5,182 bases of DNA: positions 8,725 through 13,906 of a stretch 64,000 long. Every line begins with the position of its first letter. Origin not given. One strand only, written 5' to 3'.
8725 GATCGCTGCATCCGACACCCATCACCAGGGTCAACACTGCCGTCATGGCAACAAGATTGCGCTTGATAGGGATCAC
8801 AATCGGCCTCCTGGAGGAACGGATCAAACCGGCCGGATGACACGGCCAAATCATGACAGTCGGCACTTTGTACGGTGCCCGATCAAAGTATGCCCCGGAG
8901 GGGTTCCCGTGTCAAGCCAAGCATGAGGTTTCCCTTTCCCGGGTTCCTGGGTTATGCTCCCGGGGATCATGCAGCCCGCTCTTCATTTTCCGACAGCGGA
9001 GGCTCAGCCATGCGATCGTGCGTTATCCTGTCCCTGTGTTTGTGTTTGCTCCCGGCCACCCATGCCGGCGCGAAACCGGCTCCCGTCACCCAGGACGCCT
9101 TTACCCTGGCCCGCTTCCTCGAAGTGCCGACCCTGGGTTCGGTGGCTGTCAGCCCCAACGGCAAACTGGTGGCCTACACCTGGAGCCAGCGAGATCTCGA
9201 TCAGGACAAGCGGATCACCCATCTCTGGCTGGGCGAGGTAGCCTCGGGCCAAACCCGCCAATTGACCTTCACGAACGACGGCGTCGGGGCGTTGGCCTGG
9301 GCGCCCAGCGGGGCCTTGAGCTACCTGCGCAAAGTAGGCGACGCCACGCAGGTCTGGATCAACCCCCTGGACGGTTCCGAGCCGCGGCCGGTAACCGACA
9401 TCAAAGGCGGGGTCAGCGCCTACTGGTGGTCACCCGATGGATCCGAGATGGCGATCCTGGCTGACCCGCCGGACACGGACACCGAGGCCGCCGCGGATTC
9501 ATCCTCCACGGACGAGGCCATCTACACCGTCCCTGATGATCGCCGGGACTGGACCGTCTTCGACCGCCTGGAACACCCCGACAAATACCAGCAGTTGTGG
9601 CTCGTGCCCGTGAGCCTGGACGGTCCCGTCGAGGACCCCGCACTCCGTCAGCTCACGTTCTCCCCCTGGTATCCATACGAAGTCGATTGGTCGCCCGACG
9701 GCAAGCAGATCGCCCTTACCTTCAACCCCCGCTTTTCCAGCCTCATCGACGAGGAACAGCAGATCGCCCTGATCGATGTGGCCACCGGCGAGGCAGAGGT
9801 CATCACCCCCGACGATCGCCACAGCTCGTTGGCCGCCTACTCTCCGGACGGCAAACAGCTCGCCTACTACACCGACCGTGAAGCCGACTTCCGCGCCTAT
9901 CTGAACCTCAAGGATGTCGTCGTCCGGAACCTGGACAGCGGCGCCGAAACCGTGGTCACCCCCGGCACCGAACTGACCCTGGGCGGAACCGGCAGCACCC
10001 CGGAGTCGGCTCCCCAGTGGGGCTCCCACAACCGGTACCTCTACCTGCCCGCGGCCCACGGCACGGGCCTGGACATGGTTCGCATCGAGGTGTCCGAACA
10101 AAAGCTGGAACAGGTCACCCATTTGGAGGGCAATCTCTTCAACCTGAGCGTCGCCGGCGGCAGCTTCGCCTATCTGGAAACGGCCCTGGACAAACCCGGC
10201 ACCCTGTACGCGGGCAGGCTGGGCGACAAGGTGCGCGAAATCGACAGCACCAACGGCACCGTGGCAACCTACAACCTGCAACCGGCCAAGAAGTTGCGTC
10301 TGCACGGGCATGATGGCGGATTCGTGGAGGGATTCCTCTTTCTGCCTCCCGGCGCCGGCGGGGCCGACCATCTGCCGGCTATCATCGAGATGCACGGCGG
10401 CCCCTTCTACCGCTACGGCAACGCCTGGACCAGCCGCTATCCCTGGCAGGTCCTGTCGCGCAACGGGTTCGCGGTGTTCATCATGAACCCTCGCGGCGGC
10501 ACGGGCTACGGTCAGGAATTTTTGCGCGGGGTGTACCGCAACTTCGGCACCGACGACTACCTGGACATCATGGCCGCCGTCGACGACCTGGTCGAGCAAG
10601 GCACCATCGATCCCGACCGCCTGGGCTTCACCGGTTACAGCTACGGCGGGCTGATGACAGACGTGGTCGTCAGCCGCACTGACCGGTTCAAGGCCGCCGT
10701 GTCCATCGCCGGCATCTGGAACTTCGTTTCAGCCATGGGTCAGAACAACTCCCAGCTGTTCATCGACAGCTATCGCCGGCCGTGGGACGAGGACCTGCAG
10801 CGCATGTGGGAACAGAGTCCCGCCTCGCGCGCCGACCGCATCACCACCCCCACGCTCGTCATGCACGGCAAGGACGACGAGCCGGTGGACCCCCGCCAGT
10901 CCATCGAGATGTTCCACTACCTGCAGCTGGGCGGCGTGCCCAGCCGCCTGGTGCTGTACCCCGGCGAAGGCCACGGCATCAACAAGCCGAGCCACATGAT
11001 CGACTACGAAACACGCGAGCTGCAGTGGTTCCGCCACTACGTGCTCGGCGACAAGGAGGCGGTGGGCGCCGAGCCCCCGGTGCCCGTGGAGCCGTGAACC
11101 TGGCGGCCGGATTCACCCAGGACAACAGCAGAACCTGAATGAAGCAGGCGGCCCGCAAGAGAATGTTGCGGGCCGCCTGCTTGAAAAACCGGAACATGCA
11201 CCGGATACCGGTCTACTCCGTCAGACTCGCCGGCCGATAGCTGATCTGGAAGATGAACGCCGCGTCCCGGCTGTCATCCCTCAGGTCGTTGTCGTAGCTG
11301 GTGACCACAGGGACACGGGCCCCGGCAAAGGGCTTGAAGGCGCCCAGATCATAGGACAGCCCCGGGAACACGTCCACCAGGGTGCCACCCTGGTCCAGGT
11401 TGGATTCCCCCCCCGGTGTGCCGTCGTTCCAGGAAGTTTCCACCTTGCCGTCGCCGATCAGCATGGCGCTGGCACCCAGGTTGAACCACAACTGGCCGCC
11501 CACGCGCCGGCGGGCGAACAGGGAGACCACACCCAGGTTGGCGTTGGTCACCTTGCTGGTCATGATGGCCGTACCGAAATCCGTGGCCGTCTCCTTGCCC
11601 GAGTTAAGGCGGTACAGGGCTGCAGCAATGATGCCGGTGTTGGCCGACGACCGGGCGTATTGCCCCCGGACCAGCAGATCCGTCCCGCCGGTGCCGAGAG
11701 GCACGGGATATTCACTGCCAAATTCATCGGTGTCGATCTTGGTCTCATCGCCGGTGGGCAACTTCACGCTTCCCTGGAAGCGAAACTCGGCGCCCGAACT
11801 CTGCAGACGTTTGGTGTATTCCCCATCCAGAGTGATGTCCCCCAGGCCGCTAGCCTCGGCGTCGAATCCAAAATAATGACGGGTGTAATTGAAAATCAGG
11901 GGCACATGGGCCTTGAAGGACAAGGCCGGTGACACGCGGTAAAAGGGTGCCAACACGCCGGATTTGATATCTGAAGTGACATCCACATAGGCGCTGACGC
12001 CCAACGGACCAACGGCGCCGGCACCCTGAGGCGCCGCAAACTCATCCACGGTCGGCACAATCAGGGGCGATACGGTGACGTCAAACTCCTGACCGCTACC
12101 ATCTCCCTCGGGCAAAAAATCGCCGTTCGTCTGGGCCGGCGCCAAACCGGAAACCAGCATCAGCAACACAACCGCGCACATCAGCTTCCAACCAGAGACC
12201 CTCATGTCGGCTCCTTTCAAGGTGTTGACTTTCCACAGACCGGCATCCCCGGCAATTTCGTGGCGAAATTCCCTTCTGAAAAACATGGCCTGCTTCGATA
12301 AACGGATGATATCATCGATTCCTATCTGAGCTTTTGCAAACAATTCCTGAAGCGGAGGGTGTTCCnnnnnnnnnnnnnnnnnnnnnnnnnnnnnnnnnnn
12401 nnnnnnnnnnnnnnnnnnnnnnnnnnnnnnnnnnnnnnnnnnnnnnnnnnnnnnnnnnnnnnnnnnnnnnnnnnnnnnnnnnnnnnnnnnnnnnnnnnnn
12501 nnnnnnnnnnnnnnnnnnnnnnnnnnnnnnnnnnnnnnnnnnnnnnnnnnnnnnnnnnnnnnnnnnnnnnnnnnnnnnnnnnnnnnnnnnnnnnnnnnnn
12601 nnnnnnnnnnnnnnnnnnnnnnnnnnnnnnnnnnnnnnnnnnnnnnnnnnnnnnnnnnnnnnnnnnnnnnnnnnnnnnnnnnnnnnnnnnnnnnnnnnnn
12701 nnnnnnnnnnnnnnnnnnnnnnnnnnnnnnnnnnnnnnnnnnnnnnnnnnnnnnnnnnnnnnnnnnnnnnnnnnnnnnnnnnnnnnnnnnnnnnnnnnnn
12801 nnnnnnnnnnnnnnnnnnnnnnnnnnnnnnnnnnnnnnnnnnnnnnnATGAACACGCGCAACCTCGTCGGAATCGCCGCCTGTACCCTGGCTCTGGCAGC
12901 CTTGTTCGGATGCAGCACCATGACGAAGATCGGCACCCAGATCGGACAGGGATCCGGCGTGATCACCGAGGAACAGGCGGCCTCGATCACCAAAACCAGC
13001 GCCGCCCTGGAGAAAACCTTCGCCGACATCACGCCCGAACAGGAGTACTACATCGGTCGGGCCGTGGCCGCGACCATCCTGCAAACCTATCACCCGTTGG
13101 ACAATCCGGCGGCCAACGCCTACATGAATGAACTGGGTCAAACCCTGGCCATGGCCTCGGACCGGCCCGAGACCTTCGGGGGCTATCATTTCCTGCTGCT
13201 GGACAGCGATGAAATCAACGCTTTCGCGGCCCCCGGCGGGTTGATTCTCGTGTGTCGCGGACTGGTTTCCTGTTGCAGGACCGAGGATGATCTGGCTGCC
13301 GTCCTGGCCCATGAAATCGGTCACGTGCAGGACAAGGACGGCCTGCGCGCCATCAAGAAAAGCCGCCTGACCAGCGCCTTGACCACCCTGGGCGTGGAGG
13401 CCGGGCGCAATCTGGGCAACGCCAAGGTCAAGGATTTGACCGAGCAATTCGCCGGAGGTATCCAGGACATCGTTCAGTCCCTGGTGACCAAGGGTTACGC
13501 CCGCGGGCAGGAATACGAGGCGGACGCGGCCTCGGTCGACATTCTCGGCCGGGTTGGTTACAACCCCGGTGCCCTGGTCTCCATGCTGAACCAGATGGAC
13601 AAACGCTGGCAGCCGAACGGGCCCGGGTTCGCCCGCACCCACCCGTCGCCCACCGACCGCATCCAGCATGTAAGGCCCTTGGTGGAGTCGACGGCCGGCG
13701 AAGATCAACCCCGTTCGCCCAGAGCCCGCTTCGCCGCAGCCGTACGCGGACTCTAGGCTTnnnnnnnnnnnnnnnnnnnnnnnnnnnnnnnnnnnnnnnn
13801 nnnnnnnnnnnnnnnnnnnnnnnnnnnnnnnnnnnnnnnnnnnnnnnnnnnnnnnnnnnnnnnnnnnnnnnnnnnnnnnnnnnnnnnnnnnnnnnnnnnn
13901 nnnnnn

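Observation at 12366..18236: Five-gene cyclic-nucleotide signalling and output module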

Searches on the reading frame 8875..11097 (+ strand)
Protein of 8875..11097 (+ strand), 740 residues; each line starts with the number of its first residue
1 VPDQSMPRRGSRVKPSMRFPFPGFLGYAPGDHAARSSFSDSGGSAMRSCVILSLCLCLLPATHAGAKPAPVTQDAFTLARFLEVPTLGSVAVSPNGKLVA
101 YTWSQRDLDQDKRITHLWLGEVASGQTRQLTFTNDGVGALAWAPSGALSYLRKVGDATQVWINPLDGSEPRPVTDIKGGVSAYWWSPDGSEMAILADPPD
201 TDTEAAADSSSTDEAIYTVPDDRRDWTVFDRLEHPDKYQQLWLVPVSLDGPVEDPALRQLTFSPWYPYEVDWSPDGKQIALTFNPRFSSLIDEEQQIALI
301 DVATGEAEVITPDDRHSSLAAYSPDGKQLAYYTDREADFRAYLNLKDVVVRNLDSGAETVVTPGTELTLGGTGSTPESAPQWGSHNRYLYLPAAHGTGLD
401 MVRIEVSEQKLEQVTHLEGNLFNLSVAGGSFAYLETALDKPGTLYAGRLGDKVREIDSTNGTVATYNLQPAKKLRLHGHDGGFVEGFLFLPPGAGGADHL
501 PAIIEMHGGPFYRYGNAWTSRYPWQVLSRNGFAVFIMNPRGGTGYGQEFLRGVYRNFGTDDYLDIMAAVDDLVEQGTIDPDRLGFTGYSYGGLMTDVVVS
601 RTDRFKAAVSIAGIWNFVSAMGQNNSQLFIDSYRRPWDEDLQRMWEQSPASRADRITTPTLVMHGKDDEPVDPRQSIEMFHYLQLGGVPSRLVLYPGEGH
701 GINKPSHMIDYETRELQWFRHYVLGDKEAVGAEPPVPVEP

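Call 3: search_protein_families(library=pfam, proteins=[window:8875-11097:+], max_evalue=0.01)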
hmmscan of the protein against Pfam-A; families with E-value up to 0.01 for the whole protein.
window:8875-11097:+ (740 aa): 13 families
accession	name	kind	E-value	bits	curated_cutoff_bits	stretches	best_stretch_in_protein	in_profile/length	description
PF00326.27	Peptidase_S9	-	1.3e-49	169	22.6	1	523-723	6-210/213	Prolyl oligopeptidase family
PF02129.25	Peptidase_S15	-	4e-12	46.8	23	2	490-619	11-134/262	X-Pro dipeptidyl-peptidase (S15 family)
PF01738.24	DLH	-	2.9e-11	43.8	21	1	549-713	65-199/217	Dienelactone hydrolase family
PF07676.18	PD40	-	1.4e-09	38.1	20.9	0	316-336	10-30/38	WD40-like Beta Propeller Repeat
PF00561.26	Abhydrolase_1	-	1.3e-08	35.2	25.8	2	503-641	3-120/245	alpha/beta hydrolase fold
PF12146.15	Hydrolase_4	-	2e-08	34.3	27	1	651-702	185-234/239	Serine aminopeptidase, S33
PF05448.18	AXE1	-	5.4e-05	22.5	21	1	474-610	59-205/321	Acetyl xylan esterase (AXE1)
PF20434.5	BD-FAE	-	6.1e-05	23.1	26.8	1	602-681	130-213/215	BD-FAE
PF00930.27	DPPIV_N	-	0.00011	21.5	22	0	274-335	2-63/354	Dipeptidyl peptidase IV (DPP IV) N-terminal region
PF25174.1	Beta-prop_THOC3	-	0.00013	21.6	305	0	268-333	92-148/272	THOC3 beta-propeller domain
PF08840.17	BAAT_C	-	0.00047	20.7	20.9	0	568-705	9-163/210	BAAT / Acyl-CoA thioester hydrolase C terminal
PF07859.19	Abhydrolase_3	-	0.00056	20.2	25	0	562-702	49-208/210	alpha/beta hydrolase fold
PF03959.19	FSH1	-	0.0016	18.6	21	1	582-684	102-187/211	Serine hydrolase (FSH1)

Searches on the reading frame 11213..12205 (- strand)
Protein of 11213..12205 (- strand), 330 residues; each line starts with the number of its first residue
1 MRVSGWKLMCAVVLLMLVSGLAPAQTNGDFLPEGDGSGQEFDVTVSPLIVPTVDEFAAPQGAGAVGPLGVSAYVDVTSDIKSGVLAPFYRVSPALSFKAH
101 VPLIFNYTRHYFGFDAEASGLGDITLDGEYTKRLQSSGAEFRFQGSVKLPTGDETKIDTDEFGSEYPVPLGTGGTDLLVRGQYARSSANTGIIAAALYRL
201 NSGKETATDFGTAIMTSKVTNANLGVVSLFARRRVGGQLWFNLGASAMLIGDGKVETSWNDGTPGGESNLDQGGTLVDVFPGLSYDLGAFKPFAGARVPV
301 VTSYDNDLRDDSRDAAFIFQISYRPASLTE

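Call 80: search_protein_families(library=pfam, proteins=[window:11213-12205:-], max_evalue=0.1)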
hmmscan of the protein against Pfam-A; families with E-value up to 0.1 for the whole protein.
window:11213-12205:- (330 aa): 1 family
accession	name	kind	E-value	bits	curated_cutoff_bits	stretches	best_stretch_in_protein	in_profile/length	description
PF11824.13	DUF3344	-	0.069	13.2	27.2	0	205-261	185-228/275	Protein of unknown function (DUF3344)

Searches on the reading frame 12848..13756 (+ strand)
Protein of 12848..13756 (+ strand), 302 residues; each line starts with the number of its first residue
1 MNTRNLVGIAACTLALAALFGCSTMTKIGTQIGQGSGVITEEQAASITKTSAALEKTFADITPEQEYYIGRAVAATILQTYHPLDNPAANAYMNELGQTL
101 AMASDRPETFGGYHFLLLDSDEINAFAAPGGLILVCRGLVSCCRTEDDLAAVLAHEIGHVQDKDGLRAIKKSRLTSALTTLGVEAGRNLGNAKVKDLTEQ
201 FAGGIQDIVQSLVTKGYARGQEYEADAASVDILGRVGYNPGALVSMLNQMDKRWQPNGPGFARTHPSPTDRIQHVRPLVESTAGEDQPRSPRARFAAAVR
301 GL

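Call 3: search_protein_families(library=pfam, proteins=[window:12848-13756:+], max_evalue=0.01)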
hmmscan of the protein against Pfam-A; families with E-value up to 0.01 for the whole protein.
window:12848-13756:+ (302 aa): 1 family
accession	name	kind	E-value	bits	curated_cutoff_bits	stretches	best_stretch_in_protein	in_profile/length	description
PF01435.24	Peptidase_M48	-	1e-32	113.9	20.3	1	88-276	2-183/186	Peptidase family M48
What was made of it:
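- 12848..13756 (+): g2: M48 zinc metalloprotease, predicted lipoprotein (lipobox LFG-C22), BepA/LoiP-like catalytic domain without TPR repeats. Pfam Peptidase_M48 1e-32 (call 3).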

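Call 6: search_protein_families(library=ncbifam, proteins=[window:12848-13756:+], max_evalue=0.01)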
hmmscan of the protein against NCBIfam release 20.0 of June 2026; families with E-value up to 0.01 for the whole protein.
window:12848-13756:+ (302 aa): 9 families
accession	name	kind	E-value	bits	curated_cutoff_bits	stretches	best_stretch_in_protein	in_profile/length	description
NF052400.1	M48_BAM_BepA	equivalog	7.3e-31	107.5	570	1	59-290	39-268/483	beta-barrel assembly-enhancing protease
NF052399.1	M48_lipo_LoiP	exception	4.1e-16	59.2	365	1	120-278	94-243/247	metalloprotease LoiP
NF003965.0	PRK05457.1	equivalog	4.7e-08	32.7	245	1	118-164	100-149/285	protease HtpX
NF002363.0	PRK01345.1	equivalog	7e-08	31.9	422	1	115-251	87-227/318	zinc metalloprotease HtpX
NF002826.0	PRK03001.1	equivalog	1.2e-07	31.2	369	1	116-262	89-238/285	zinc metalloprotease HtpX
NF003425.0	PRK04897.1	equivalog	5.7e-07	29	355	1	116-255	101-255/298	zinc metalloprotease HtpX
NF002775.0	PRK02870.1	equivalog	0.00022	20.6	285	1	116-164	137-188/338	zinc metalloprotease HtpX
NF002669.0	PRK02391.1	equivalog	0.00022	20.5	341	1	132-251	118-240/298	zinc metalloprotease HtpX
NF002839.0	PRK03072.1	equivalog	0.00028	20.1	412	1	145-252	125-234/291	zinc metalloprotease HtpX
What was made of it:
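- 12848..13756 (+): NCBIfam BepA and LoiP models hit but below cut-off (call 6).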

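Call 48: search_protein_families(library=padloc, proteins=[window:12848-13756:+], max_evalue=0.01)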
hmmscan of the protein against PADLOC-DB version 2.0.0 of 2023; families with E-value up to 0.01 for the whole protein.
window:12848-13756:+ (302 aa): 0 families

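Call 88: search_solved_structures(query=window:12848-13756:+, max_evalue=0.001)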
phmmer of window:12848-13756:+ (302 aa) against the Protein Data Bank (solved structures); distinct sequences matched with E-value up to 0.001: 6.
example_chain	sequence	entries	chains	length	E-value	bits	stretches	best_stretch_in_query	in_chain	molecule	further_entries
3c37_A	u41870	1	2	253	2.6e-24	89.4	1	55-277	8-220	Peptidase, M48 family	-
28jq_F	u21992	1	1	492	3e-20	76.1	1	82-276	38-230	Beta-barrel assembly-enhancing protease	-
6sar_A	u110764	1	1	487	3.2e-20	76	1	81-276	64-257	Beta-barrel assembly-enhancing protease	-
28jr_F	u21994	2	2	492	4e-20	75.6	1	82-276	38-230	Beta-barrel assembly-enhancing protease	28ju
6ait_A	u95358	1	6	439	4.2e-20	75.6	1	84-276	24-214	Beta-barrel assembly-enhancing protease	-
28jl_F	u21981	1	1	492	1e-19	74.3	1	82-276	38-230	Beta-barrel assembly-enhancing protease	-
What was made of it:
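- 12848..13756 (+): PDB: 3c37 at 2.6e-24 and BepA at about 3e-20 (call 88).
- g2 matches the BepA and LoiP models best (calls 6, 88).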
